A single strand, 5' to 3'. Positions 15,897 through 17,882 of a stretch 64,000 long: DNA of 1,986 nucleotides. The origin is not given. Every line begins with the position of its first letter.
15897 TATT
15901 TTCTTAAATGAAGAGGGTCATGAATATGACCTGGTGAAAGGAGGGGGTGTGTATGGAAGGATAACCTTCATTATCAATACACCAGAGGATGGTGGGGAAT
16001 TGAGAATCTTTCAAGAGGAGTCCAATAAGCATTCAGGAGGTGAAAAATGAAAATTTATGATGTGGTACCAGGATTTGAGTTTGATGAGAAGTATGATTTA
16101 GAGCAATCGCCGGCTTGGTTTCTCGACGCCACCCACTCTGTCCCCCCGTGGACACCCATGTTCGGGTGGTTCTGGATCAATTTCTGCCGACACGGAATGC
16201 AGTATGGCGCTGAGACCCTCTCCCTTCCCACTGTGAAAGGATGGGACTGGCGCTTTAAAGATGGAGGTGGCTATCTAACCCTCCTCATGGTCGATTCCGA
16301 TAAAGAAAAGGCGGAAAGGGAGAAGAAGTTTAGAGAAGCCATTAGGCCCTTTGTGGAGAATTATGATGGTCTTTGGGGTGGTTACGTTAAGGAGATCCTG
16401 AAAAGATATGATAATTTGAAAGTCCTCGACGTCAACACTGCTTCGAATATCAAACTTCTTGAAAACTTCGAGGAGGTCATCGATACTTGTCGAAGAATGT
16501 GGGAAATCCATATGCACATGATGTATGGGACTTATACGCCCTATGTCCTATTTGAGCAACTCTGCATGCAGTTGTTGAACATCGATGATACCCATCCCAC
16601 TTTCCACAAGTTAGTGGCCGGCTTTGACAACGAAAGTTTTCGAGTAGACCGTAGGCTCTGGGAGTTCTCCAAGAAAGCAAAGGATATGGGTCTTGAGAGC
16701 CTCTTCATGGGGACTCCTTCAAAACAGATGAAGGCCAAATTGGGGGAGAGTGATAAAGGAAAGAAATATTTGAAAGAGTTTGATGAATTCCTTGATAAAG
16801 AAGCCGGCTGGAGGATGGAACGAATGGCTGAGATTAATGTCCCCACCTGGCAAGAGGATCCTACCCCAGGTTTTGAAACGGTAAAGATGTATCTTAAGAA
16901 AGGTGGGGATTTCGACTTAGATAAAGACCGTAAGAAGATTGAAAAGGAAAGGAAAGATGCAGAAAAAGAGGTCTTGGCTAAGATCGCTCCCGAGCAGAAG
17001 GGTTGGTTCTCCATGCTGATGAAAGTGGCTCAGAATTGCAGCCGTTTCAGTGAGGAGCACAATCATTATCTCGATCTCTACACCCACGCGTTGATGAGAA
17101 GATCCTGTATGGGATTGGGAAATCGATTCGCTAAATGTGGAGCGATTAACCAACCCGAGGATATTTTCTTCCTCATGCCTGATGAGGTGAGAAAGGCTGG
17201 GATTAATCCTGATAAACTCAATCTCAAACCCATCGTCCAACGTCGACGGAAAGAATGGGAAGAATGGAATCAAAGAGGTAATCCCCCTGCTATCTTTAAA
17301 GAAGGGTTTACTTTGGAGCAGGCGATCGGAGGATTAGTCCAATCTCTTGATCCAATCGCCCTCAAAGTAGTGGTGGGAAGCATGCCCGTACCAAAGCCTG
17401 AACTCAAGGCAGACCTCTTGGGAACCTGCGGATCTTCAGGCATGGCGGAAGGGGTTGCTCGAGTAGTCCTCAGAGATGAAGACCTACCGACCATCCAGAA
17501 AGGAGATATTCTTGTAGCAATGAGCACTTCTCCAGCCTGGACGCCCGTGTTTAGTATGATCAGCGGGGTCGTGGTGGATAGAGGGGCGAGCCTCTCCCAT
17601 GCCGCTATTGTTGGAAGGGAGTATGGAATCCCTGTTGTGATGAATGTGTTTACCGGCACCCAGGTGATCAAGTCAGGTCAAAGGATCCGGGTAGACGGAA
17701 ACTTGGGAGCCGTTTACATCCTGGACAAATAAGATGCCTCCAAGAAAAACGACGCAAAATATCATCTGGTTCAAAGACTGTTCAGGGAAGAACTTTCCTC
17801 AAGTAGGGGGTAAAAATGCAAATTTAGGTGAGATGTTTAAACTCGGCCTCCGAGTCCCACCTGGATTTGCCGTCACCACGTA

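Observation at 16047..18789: Split PEP-synthase-like enzyme in phenylphosphate-synthase-like subunit order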

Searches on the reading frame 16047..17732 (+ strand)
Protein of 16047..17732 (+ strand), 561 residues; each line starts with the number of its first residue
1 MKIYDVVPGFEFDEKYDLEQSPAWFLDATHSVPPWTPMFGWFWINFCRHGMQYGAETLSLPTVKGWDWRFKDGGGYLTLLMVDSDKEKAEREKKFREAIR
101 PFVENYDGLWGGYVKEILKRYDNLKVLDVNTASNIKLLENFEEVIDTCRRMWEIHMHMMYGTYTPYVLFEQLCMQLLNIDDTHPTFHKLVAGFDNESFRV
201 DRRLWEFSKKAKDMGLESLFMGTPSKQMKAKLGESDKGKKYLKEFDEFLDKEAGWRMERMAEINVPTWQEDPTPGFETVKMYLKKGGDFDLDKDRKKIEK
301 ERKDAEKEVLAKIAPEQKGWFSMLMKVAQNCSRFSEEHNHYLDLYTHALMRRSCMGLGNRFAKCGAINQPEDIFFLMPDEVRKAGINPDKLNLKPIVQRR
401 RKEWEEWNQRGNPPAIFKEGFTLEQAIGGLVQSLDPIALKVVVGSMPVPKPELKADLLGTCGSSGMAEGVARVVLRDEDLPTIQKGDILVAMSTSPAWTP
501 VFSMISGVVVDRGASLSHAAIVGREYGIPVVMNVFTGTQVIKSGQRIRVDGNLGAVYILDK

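Call 7: search_protein_families(library=pfam, proteins=[window:16047-17732:+], max_evalue=0.01)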
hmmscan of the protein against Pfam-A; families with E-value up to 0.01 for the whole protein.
window:16047-17732:+ (561 aa): 1 family
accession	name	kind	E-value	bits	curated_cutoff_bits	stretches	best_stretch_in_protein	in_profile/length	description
PF00391.29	PEP-utilizers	-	4.7e-22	77.8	23.1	1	483-554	1-72/72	PEP-utilising enzyme, mobile domain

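Call 8: search_protein_families(library=ncbifam, proteins=[window:16047-17732:+], max_evalue=0.01)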
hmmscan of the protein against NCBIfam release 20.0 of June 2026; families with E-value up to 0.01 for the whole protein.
window:16047-17732:+ (561 aa): 26 families (the best 25 are shown)
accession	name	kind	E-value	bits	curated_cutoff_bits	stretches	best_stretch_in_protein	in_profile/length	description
NF006153.0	PRK08296.1-5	subfamily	2.5e-72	244.2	578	1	14-560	33-607/608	hypothetical protein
NF006151.0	PRK08296.1-3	equivalog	2e-52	178.5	693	1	14-560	35-604/604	hypothetical protein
NF006150.0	PRK08296.1-2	subfamily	5e-50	170.4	650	2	455-560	501-606/633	hypothetical protein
NF004881.0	PRK06241.2-2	equivalog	2.8e-48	164.9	883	1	114-560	464-891/898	phosphoenolpyruvate synthase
NF006152.0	PRK08296.1-4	equivalog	3.5e-48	164.4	723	1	14-558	34-607/609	hypothetical protein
NF004878.0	PRK06241.1-3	subfamily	1.8e-41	142.2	945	1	224-560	573-890/891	phosphoenolpyruvate synthase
NF004877.0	PRK06241.1-2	subfamily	3.6e-39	134.7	866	1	226-559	555-868/869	phosphoenolpyruvate synthase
NF052631.1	prodigiosin_PigC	equivalog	3.3e-38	131.2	1300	2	456-558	778-881/883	prodigiosin ligase PigC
NF006149.0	PRK08296.1-1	equivalog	1e-37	129.8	730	1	87-560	107-568/568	hypothetical protein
NF052632.1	undecylprod_RedH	equivalog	1.6e-37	129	1350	1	118-560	456-879/880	undecylprodigiosin ligase RedH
NF004880.0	PRK06241.2-1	equivalog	1.5e-33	115.7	972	1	236-559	536-837/837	phosphoenolpyruvate synthase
NF004879.0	PRK06241.1-4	equivalog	4.1e-31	107.9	976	1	233-559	562-868/868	phosphoenolpyruvate synthase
NF041857.1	RIF_Ptrans_rph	equivalog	6e-31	107.6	999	1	228-559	553-864/864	rifamycin-inactivating phosphotransferase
NF004883.0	PRK06241.2-4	equivalog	2.8e-26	92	1063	1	265-557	629-911/928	phosphoenolpyruvate synthase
NF005057.0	PRK06464.1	equivalog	2.8e-23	81.9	598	1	459-557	360-461/798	phosphoenolpyruvate synthase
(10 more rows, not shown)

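Call 10: search_solved_structures(query=window:16047-17732:+, max_evalue=0.01)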
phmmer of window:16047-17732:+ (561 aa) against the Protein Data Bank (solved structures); distinct sequences matched with E-value up to 0.01: 11.
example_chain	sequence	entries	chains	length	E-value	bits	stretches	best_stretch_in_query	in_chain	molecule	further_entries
5hv2_A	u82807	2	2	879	3e-25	91.8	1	233-560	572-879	Phosphoenolpyruvate synthase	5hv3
5fbs_A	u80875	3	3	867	3.4e-25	91.7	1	232-560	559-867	Phosphoenolpyruvate synthase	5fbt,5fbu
5hv1_A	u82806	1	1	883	3.6e-25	91.6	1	232-560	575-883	Phosphoenolpyruvate synthase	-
9dae_A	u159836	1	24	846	1.8e-17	66.2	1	447-557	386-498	Phosphoenolpyruvate synthase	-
8a8e_A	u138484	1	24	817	2.4e-14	55.8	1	452-557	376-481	Phosphoenolpyruvate synthase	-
2ols_A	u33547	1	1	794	1.2e-13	53.5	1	466-557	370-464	Phosphoenolpyruvate synthase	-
2e28_A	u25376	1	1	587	1.3e-11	46.8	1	444-557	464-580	Pyruvate kinase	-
5woy_A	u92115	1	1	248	0.00054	21.7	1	479-557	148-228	Phosphoenolpyruvate-protein phosphotransferase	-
3eza_A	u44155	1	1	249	0.0049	18.5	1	475-558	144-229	PHOSPHOTRANSFERASE SYSTEM, ENZYME I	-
1zym_A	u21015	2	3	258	0.0053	18.4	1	475-558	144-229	ENZYME I | Phosphoenolpyruvate-protein phosphotransferase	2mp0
1eza_A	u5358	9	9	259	0.0054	18.4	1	475-558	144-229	ENZYME I | PHOSPHOTRANSFERASE SYSTEM, ENZYME I | PROTEIN (PHOSPHOTRANSFER SYSTEM, ENZYME I)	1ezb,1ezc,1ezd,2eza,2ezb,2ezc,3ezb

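Call 12: find_encoding_contigs(protein=window:16047-17732:+, flank=10000, max_places=6)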
Protein window:16047-17732:+ (561 aa): 24 contigs read that carry it; 3 places shown.
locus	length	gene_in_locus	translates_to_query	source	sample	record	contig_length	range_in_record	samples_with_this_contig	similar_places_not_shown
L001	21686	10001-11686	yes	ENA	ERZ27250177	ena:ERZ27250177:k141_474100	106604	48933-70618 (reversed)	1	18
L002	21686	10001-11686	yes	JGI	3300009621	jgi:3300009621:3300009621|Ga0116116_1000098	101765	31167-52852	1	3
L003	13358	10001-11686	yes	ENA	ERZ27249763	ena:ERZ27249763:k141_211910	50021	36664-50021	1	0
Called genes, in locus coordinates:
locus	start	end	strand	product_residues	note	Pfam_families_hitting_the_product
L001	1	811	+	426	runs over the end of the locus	PF06792:UPF0261, PF23189:UPF0261_C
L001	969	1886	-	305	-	PF00126:HTH_1, PF03466:LysR_substrate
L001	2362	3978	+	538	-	PF01946:Thi4 (weak), PF13450:NAD_binding_8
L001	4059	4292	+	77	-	-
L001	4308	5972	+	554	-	PF01266:DAO (faint), PF01593:Amino_oxidase (weak), PF13450:NAD_binding_8 (weak)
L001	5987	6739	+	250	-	PF00106:adh_short, PF08659:KR, PF23441:SDR (weak), PF13561:adh_short_C2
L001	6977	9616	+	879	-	PF00111:Fer2 (weak), PF13085:Fer2_3 (weak), PF01799:Fer2_2, PF01315:Ald_Xan_dh_C, PF02738:MoCoBD_1, PF20256:MoCoBD_2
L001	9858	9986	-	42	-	-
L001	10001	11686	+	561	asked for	PF27448:Rph_4th, PF00391:PEP-utilizers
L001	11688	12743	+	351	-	PF01326:PPDK_N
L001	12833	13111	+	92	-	PF03992:ABM (weak)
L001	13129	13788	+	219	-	PF07978:NIPSNAP (faint)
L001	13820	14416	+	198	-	PF01966:HD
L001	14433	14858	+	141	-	PF21758:LpdD_chaperone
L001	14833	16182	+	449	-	PF00501:AMP-binding (weak), PF14535:AMP-binding_C_2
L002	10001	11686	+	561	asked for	PF27448:Rph_4th, PF00391:PEP-utilizers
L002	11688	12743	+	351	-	PF01326:PPDK_N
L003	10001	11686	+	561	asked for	PF27448:Rph_4th, PF00391:PEP-utilizers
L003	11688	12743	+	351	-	PF01326:PPDK_N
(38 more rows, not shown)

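Call 13: find_homologous_proteins(query=window:16047-17732:+)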
Query window:16047-17732:+ (561 aa): 2124 proteins with E <= 0.001 among 8000 candidates; the best 120 are listed.
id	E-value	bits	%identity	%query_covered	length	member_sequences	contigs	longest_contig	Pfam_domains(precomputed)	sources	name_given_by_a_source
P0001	0.0e+0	1242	94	100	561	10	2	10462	PF00391.30,PF27448.1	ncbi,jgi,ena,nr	ncbi:MAG TPA: PEP-utilizing enzyme [Thermodesulfobacteriota bacterium]|jgi:phosphohistidine swivelin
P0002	0.0e+0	1208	91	100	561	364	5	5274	PF00391.30,PF27448.1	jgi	jgi:phosphohistidine swiveling domain-containing protein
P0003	0.0e+0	1147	85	100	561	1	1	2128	PF00391.30,PF27448.1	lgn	-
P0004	0.0e+0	1146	84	100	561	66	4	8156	PF00391.30,PF27448.1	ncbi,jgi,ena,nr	ncbi:MAG TPA: PEP-utilizing enzyme [Thermodesulfobacteriota bacterium]|nr:PEP-utilizing enzyme [Ther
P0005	0.0e+0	1137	84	100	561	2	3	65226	PF00391.30,PF27448.1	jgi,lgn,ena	-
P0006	0.0e+0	1118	96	89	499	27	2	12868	PF00391.30,PF27448.1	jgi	jgi:phosphohistidine swiveling domain-containing protein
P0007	0.0e+0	1070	85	93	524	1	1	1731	PF00391.30,PF27448.1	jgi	-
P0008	1.3e-285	966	71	100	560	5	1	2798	PF00391.30,PF27448.1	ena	-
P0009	5.2e-284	961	70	100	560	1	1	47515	PF00391.30,PF27448.1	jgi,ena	-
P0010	5.7e-283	958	70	100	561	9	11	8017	PF00391.30,PF27448.1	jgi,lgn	jgi:pyruvate, water dikinase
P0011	3.5e-282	955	71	100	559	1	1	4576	PF00391.30,PF27448.1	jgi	-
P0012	1.1e-280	950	70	100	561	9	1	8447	PF00391.30,PF27448.1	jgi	-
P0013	5.3e-280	948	69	100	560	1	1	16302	PF00391.30,PF27448.1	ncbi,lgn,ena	-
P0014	1.6e-278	943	70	100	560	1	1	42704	PF00391.30,PF27448.1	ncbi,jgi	-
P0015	3.7e-278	942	71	100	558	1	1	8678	PF00391.30,PF27448.1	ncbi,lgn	-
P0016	1.3e-277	940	69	100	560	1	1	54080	PF00391.30,PF27448.1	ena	-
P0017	1.5e-277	940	70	100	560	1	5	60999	PF00391.30,PF27448.1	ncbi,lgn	-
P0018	4.9e-277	938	69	100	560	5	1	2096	PF00391.30,PF27448.1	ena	-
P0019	6.3e-276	934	68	100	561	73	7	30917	PF00391.30,PF27448.1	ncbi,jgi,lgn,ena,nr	ncbi:MAG TPA: PEP-utilizing enzyme [Syntrophorhabdus sp.]|nr:MAG: Chondramide synthase cmdD [Deltapr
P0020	9.2e-276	934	69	100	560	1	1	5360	PF00391.30,PF27448.1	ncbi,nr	ncbi:MAG: phosphoenolpyruvate-utilizing protein [Deltaproteobacteria bacterium]|nr:phosphoenolpyruva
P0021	2.8e-275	932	69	99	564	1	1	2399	PF00391.30,PF27448.1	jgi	jgi:pyruvate,water dikinase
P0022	4.4e-275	932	69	100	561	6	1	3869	PF00391.30,PF27448.1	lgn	-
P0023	5.7e-275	931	69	99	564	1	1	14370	PF00391.30,PF27448.1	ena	-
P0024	1.0e-274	930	68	100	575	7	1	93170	PF00391.30,PF27448.1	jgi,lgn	-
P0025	1.5e-274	930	69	99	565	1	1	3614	PF00391.30,PF27448.1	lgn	-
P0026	1.9e-274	930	69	99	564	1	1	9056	PF00391.30,PF27448.1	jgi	jgi:pyruvate,water dikinase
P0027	2.0e-274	930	69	100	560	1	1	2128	PF00391.30,PF27448.1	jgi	jgi:phosphohistidine swiveling domain-containing protein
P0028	4.8e-274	928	68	100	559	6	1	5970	PF00391.30,PF27448.1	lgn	-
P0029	7.5e-274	928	69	100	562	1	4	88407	PF00391.30,PF27448.1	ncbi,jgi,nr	ncbi:MAG: phosphoenolpyruvate-utilizing protein [Deltaproteobacteria bacterium]|nr:phosphoenolpyruva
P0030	2.6e-273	926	70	100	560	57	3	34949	PF00391.30,PF27448.1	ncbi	ncbi:MAG: PEP-utilizing enzyme [Desulfomonilaceae bacterium]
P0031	5.6e-273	925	68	100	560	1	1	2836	PF00391.30,PF27448.1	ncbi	ncbi:MAG: PEP-utilizing enzyme [Pseudomonadota bacterium]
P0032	1.4e-272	923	69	100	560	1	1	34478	PF00391.30,PF27448.1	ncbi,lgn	ncbi:MAG: hypothetical protein Kow0092_10780 [Deferrisomatales bacterium]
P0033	2.1e-272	923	68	99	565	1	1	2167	PF00391.30,PF27448.1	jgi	jgi:pyruvate,water dikinase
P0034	2.1e-272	923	67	100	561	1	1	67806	PF00391.30,PF27448.1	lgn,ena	-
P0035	2.5e-272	923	68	100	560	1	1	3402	PF00391.30,PF27448.1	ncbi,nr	ncbi:MAG: phosphoenolpyruvate-utilizing protein [Deltaproteobacteria bacterium]|nr:phosphoenolpyruva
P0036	2.6e-272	923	68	100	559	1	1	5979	PF00391.30,PF27448.1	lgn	-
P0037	2.7e-272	922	68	99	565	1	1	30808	PF00391.30,PF27448.1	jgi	jgi:pyruvate,water dikinase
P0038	3.1e-272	922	68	100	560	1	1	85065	PF00391.30,PF27448.1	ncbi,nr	ncbi:MAG: PEP-utilizing enzyme [Desulfomonilaceae bacterium]|nr:PEP-utilizing enzyme [Desulfomonilac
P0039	1.0e-271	921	68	100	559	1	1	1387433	PF00391.30,PF27448.1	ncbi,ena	-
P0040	1.3e-271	920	68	100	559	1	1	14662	PF00391.30,PF27448.1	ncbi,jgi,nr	ncbi:MAG: phosphoenolpyruvate-utilizing protein [Deltaproteobacteria bacterium]|jgi:phosphohistidine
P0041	2.0e-271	920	68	100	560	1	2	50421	PF00391.30,PF27448.1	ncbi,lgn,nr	ncbi:MAG: phosphoenolpyruvate-utilizing protein [Deltaproteobacteria bacterium]|nr:phosphoenolpyruva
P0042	5.8e-271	918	68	100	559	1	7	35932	PF00391.30,PF27448.1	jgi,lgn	jgi:phosphohistidine swiveling domain-containing protein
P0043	7.1e-271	918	67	100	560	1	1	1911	PF00391.30,PF27448.1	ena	-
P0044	8.6e-271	918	68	100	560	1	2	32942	PF00391.30,PF27448.1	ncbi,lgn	-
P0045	8.8e-271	917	68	100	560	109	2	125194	PF00391.30,PF27448.1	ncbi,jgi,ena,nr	ncbi:MAG: PEP-utilizing enzyme [Deltaproteobacteria bacterium]|jgi:phosphohistidine swiveling domain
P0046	8.9e-271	917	68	100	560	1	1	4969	PF00391.30,PF27448.1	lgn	-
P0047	9.2e-271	917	68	100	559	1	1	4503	PF00391.30,PF27448.1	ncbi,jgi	ncbi:MAG: PEP-utilizing enzyme [Desulfobacterales bacterium]|jgi:phosphohistidine swiveling domain-c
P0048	9.4e-271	917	68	100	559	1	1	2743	PF00391.30,PF27448.1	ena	-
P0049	9.8e-271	917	68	100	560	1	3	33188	PF00391.30,PF27448.1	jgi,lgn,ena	-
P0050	1.6e-270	917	68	100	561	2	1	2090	PF00391.30,PF27448.1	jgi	jgi:phosphohistidine swiveling domain-containing protein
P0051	2.1e-270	916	68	100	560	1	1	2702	PF00391.30,PF27448.1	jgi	jgi:pyruvate, water dikinase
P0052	2.2e-270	916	68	100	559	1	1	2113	PF00391.30,PF27448.1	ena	-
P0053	2.3e-270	916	68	99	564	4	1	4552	PF00391.30,PF27448.1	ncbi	-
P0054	2.8e-270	916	67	100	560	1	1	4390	PF00391.30,PF27448.1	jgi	jgi:pyruvate, water dikinase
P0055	3.8e-270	915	67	100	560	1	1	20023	PF00391.30,PF27448.1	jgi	jgi:phosphohistidine swiveling domain-containing protein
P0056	4.3e-270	915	67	100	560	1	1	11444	PF00391.30,PF27448.1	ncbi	-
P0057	4.7e-270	915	68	100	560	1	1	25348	PF00391.30,PF27448.1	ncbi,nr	ncbi:MAG: PEP-utilizing enzyme [Syntrophobacteraceae bacterium]|nr:PEP-utilizing enzyme [Syntrophoba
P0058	6.1e-270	915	68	100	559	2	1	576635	PF00391.30,PF27448.1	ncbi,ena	-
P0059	7.1e-270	914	68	100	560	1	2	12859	PF00391.30,PF27448.1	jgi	-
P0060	9.0e-270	914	67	100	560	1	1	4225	PF00391.30,PF27448.1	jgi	jgi:phosphohistidine swiveling domain-containing protein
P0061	9.2e-270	914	68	100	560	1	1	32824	PF00391.30,PF27448.1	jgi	jgi:pyruvate,water dikinase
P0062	9.4e-270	914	67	100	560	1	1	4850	PF00391.30,PF27448.1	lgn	-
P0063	1.1e-269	914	68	100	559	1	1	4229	PF00391.30,PF27448.1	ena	-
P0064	1.2e-269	914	68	100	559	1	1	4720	PF00391.30,PF27448.1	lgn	-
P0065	1.8e-269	913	68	100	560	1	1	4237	PF00391.30,PF27448.1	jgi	jgi:pyruvate,water dikinase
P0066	2.2e-269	913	68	100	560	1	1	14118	PF00391.30,PF27448.1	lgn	-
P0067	2.5e-269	913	68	100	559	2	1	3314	PF00391.30,PF27448.1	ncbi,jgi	-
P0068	2.8e-269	912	68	100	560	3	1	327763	PF00391.30,PF27448.1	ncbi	-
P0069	3.1e-269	912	66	99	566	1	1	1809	PF00391.30,PF27448.1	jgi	jgi:pyruvate, water dikinase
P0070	3.1e-269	912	68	100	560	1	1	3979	PF00391.30,PF27448.1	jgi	-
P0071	3.4e-269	912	67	100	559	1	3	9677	PF00391.30,PF27448.1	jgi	jgi:pyruvate,water dikinase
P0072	3.5e-269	912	68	100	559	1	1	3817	PF00391.30,PF27448.1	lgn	-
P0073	4.4e-269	912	67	100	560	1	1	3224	PF00391.30,PF27448.1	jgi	jgi:phosphohistidine swiveling domain-containing protein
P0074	5.1e-269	912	67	100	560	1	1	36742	PF00391.30,PF27448.1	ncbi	ncbi:MAG: PEP-utilizing enzyme [Pseudomonadota bacterium]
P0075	5.7e-269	911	67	100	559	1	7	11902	PF00391.30,PF27448.1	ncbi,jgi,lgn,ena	-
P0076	7.8e-269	911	67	100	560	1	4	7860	PF00391.30,PF27448.1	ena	-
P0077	8.0e-269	911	68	100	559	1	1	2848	PF00391.30,PF27448.1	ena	-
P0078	8.2e-269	911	67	100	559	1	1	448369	PF00391.30,PF27448.1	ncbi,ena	-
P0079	8.2e-269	911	67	100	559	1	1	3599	PF00391.30,PF27448.1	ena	-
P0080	8.6e-269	911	67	100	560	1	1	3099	PF00391.30,PF27448.1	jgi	jgi:pyruvate, water dikinase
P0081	8.9e-269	911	67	100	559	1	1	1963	PF00391.30,PF27448.1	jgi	jgi:phosphohistidine swiveling domain-containing protein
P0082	9.3e-269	911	67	100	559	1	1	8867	PF00391.30,PF27448.1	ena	-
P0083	9.5e-269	911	67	100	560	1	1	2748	PF00391.30,PF27448.1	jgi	jgi:pyruvate, water dikinase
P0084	1.0e-268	911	68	100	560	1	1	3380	PF00391.30,PF27448.1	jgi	-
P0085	1.1e-268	911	68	100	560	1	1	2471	PF00391.30,PF27448.1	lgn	-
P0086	1.1e-268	911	67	100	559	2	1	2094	PF00391.30,PF27448.1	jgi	jgi:pyruvate,water dikinase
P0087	1.2e-268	910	67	100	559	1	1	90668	PF00391.30,PF27448.1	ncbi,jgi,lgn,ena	-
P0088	1.2e-268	910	67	100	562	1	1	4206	PF00391.30,PF27448.1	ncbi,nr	ncbi:MAG: Chondramide synthase cmdD [Syntrophorhabdaceae bacterium PtaU1.Bin034]|nr:MAG: Chondramide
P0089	1.2e-268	910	68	100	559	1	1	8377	PF00391.30,PF27448.1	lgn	-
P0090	1.3e-268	910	67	100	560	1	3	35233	PF00391.30,PF27448.1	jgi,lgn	-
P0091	1.5e-268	910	66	100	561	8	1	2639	PF00391.30,PF27448.1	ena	-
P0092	1.8e-268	910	68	100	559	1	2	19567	PF00391.30,PF27448.1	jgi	jgi:pyruvate,water dikinase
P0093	2.0e-268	910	67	100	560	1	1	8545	PF00391.30,PF27448.1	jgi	jgi:phosphohistidine swiveling domain-containing protein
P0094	2.2e-268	910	67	100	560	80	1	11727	PF00391.30,PF27448.1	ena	-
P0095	2.2e-268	910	67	100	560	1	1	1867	PF00391.30,PF27448.1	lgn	-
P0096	2.6e-268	909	67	100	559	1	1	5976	PF00391.30,PF27448.1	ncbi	-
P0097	2.7e-268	909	68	100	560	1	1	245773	PF00391.30,PF27448.1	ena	-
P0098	2.8e-268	909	67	100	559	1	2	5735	PF00391.30,PF27448.1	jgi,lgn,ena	-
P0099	3.2e-268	909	68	100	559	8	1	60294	PF00391.30,PF27448.1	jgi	jgi:phosphohistidine swiveling domain-containing protein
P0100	3.5e-268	909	67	99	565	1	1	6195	PF00391.30,PF27448.1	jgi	jgi:pyruvate,water dikinase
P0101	3.8e-268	909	67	100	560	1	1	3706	PF00391.30,PF27448.1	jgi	jgi:pyruvate,water dikinase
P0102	3.9e-268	909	67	100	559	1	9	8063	PF00391.30,PF27448.1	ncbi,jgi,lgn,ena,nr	ncbi:MAG: phosphoenolpyruvate-utilizing protein [Deltaproteobacteria bacterium]|jgi:phosphohistidine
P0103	4.0e-268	909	67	100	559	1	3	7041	PF00391.30,PF27448.1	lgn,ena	-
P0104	4.0e-268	909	67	100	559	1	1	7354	PF00391.30,PF27448.1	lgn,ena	-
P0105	4.0e-268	909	67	100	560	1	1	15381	PF00391.30,PF27448.1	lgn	-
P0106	4.4e-268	909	68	100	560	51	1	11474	PF00391.30,PF27448.1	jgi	jgi:phosphohistidine swiveling domain-containing protein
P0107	4.5e-268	909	68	100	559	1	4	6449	PF00391.30,PF27448.1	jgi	jgi:phosphohistidine swiveling domain-containing protein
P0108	4.5e-268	909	67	100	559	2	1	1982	PF00391.30,PF27448.1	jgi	jgi:pyruvate,water dikinase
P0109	5.6e-268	908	67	100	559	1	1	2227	PF00391.30,PF27448.1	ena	-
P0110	5.8e-268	908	66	100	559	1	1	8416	PF00391.30,PF27448.1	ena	-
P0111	6.6e-268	908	66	100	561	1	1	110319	PF00391.30,PF27448.1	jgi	jgi:pyruvate,water dikinase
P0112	7.0e-268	908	67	100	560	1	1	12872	PF00391.30,PF27448.1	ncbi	-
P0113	8.2e-268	908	67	99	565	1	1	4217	PF00391.30,PF27448.1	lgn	-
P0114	8.7e-268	908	68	100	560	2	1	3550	PF00391.30,PF27448.1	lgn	-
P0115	9.7e-268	907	67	100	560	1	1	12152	PF00391.30,PF27448.1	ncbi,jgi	jgi:phosphohistidine swiveling domain-containing protein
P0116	1.3e-267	907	68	100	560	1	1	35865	PF00391.30,PF27448.1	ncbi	-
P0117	1.3e-267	907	67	100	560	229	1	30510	PF00391.30,PF27448.1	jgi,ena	-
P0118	1.4e-267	907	67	100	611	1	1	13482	PF00391.30,PF27448.1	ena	-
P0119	1.4e-267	907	68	100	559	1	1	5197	PF00391.30,PF27448.1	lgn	-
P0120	1.5e-267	907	67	100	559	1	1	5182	PF00391.30,PF27448.1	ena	-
